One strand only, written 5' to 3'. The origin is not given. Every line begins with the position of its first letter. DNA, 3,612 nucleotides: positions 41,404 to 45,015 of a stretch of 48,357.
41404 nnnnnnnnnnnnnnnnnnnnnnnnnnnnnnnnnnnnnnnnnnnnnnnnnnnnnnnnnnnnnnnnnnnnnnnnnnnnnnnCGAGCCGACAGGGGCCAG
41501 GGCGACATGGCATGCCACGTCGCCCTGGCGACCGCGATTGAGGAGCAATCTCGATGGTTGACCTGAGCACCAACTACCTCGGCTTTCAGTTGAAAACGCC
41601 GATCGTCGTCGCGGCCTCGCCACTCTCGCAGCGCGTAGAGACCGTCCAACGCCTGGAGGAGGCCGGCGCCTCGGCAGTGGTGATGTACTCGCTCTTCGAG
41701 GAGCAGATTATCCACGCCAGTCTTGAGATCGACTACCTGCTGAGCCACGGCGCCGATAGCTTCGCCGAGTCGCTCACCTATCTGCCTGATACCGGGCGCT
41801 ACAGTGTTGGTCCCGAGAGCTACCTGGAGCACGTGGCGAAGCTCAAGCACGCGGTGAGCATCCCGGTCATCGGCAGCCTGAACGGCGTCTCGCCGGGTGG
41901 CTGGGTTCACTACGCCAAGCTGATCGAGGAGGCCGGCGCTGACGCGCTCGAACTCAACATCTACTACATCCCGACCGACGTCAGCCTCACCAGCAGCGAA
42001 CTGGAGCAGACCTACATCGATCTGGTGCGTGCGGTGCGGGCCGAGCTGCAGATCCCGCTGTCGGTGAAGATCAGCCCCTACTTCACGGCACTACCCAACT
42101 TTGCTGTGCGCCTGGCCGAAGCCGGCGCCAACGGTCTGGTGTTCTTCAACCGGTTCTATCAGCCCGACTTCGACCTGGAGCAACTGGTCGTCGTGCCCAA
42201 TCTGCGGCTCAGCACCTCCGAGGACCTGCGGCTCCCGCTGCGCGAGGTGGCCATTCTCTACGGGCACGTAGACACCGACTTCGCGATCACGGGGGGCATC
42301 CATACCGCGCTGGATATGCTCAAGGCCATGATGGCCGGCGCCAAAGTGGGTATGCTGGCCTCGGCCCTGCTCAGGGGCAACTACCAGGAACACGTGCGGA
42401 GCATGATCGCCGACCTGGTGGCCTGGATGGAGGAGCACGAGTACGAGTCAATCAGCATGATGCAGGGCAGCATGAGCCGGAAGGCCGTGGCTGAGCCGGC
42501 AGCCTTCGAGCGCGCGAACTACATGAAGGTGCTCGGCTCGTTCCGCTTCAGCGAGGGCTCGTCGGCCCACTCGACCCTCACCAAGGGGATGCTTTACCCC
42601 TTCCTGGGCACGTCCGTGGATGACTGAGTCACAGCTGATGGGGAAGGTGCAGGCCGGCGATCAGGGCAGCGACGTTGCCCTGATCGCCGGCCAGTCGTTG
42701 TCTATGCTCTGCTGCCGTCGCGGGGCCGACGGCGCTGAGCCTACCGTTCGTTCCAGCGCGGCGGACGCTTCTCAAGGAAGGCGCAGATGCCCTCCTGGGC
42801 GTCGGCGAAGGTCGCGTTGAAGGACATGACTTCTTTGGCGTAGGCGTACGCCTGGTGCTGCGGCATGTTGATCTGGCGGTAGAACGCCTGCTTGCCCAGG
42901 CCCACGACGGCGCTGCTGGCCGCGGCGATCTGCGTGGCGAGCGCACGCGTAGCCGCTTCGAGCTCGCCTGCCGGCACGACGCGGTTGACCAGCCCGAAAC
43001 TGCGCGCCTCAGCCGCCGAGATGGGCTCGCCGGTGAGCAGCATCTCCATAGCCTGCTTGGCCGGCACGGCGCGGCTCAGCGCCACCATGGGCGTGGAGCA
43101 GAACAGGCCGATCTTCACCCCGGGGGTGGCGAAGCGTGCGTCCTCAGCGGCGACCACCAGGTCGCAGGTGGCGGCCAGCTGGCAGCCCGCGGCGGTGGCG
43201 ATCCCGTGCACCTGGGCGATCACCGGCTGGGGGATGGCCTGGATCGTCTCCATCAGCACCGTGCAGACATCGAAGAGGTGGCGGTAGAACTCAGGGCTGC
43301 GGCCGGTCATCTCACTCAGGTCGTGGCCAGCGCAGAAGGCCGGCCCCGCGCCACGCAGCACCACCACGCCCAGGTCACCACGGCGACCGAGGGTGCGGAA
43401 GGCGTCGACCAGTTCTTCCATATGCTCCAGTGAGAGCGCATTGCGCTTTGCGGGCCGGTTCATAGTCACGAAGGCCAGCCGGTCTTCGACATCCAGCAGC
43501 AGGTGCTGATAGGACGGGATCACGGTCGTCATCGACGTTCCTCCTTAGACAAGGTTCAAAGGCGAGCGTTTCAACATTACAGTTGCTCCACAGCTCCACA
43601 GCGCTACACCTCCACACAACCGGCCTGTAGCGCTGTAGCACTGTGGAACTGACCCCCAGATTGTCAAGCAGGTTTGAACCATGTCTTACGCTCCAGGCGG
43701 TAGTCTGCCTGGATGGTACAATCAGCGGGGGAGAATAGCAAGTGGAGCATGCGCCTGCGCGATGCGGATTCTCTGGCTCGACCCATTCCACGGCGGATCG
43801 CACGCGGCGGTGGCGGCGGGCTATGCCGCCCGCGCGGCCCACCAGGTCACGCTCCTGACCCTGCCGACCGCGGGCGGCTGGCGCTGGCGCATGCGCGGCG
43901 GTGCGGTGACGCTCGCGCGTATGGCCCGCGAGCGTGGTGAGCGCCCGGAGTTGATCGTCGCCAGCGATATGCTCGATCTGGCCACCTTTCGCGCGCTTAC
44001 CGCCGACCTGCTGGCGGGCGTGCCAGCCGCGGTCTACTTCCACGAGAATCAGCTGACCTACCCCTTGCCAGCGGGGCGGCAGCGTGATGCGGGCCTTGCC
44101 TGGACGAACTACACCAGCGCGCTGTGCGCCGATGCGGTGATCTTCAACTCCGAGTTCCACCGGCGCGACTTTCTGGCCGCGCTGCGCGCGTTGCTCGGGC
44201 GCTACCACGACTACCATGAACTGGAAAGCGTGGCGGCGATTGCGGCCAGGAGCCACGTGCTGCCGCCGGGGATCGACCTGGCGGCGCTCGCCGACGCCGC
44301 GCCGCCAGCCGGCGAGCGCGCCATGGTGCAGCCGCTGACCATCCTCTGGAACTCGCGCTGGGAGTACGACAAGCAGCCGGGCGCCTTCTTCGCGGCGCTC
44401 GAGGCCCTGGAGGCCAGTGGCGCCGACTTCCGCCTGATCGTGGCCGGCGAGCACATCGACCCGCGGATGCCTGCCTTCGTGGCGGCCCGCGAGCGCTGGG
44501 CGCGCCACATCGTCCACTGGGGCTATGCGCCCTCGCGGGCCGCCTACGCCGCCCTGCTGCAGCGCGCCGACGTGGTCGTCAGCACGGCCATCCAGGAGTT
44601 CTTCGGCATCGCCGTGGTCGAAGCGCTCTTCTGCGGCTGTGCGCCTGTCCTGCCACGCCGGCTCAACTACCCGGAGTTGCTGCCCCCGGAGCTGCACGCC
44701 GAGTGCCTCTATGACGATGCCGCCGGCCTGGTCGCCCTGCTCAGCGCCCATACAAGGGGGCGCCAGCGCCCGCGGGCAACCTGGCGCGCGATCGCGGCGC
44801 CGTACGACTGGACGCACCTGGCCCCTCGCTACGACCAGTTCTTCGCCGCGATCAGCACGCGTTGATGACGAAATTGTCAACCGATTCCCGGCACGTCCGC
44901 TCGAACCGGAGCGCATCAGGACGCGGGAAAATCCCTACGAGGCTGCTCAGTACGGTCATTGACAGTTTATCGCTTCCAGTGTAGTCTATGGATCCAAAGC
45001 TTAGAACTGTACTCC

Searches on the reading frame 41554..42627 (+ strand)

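Call 86: search_protein_families(library=pfam, proteins=[window:41554-42627:+], max_evalue=0.0001)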
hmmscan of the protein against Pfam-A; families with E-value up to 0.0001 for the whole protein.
window:41554-42627:+ (357 aa): 1 family
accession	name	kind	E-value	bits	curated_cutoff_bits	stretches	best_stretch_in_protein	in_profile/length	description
PF01180.27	DHO_dh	-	5.2e-11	42.7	27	1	81-275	70-275/291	Dihydroorotate dehydrogenase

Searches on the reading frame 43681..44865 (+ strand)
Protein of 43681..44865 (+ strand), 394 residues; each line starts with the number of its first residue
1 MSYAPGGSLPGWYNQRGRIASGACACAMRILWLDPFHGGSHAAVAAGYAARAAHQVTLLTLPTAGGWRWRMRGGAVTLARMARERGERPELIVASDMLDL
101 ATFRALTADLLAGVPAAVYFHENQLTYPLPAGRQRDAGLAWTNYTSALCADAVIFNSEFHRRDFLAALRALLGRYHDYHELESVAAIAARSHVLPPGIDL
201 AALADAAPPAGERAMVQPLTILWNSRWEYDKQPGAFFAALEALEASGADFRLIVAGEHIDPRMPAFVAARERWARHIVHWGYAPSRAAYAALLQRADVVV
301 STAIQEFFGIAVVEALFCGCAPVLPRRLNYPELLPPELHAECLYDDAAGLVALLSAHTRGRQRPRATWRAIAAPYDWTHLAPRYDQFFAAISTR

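Call 86: search_protein_families(library=pfam, proteins=[window:43681-44865:+], max_evalue=0.0001)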
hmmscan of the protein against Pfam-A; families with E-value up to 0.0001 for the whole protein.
window:43681-44865:+ (394 aa): 6 families
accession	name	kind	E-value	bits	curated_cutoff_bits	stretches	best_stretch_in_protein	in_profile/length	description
PF12038.13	QTMAN_N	-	5e-57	192.8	25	1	29-198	1-168/168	tRNA-queuosine alpha-mannosyltransferase N-terminal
PF00534.26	Glycos_transf_1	-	8.9e-10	38.8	26.4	1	220-332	17-129/172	Glycosyl transferases group 1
PF13692.12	Glyco_trans_1_4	-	7.6e-09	36.4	27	1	220-348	3-130/142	Glycosyl transferases group 1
PF20706.3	GT4-conflict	-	2.4e-06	27.2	26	1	188-324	171-309/385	Family 4 Glycosyltransferase in conflict systems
PF13524.12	Glyco_trans_1_2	-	4.1e-06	27.2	25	1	240-379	6-137/144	Glycosyl transferase-like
PF13439.12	Glyco_transf_4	-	1.2e-05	25.8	28.5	0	52-166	39-150/170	Glycosyltransferase Family 4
